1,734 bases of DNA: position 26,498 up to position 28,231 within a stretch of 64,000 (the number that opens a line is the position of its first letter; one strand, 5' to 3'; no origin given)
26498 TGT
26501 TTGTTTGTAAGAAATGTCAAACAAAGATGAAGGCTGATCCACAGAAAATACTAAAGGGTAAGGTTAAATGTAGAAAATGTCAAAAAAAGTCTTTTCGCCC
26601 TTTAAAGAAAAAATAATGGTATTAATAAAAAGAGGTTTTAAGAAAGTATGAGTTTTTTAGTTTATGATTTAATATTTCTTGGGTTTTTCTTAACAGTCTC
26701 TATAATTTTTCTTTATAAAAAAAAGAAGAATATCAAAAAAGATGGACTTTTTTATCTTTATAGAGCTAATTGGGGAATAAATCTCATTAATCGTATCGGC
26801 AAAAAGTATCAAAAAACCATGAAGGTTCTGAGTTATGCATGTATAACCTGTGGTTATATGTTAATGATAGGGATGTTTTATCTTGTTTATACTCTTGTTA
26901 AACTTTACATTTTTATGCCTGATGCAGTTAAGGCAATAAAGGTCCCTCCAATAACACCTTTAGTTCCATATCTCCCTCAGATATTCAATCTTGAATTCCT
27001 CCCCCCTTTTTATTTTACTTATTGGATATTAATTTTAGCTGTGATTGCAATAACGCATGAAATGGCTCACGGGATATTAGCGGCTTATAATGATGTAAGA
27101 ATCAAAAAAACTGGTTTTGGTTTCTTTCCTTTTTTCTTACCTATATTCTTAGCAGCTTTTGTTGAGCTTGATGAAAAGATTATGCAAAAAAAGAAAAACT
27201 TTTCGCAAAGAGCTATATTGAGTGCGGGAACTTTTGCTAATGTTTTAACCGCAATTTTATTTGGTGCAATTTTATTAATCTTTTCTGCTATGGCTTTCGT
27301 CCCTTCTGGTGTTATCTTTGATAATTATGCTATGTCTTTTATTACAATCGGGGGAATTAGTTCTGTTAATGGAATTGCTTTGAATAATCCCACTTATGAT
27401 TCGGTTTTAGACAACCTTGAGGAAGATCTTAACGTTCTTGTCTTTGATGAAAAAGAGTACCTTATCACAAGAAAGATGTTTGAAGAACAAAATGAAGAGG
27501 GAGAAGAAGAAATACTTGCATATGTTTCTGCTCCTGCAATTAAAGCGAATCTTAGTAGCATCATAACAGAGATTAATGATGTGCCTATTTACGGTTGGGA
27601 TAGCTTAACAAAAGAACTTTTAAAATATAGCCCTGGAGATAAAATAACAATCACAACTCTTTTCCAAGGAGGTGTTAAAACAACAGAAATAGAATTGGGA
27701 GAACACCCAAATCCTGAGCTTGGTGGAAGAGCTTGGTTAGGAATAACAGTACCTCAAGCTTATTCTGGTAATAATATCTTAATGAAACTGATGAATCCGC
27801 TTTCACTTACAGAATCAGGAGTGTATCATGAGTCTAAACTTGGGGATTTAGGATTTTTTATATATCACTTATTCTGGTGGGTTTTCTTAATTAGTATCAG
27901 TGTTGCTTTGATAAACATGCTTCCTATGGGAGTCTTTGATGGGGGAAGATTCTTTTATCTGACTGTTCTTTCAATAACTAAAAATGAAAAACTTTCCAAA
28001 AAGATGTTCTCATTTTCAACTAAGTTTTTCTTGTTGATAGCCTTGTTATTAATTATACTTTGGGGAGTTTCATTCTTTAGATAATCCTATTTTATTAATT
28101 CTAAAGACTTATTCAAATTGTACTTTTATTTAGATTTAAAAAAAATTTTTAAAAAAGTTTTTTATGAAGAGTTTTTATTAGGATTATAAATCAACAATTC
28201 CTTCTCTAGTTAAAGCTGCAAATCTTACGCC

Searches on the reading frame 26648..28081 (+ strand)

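Call 9: search_protein_families(library=pfam, proteins=[window:26648-28081:+], max_evalue=0.001)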
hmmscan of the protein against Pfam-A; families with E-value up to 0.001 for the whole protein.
window:26648-28081:+ (478 aa): 1 family
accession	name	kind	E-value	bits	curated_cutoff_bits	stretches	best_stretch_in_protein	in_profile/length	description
PF02163.28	Peptidase_M50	-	3.7e-25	89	27.2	1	126-466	2-219/221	Peptidase family M50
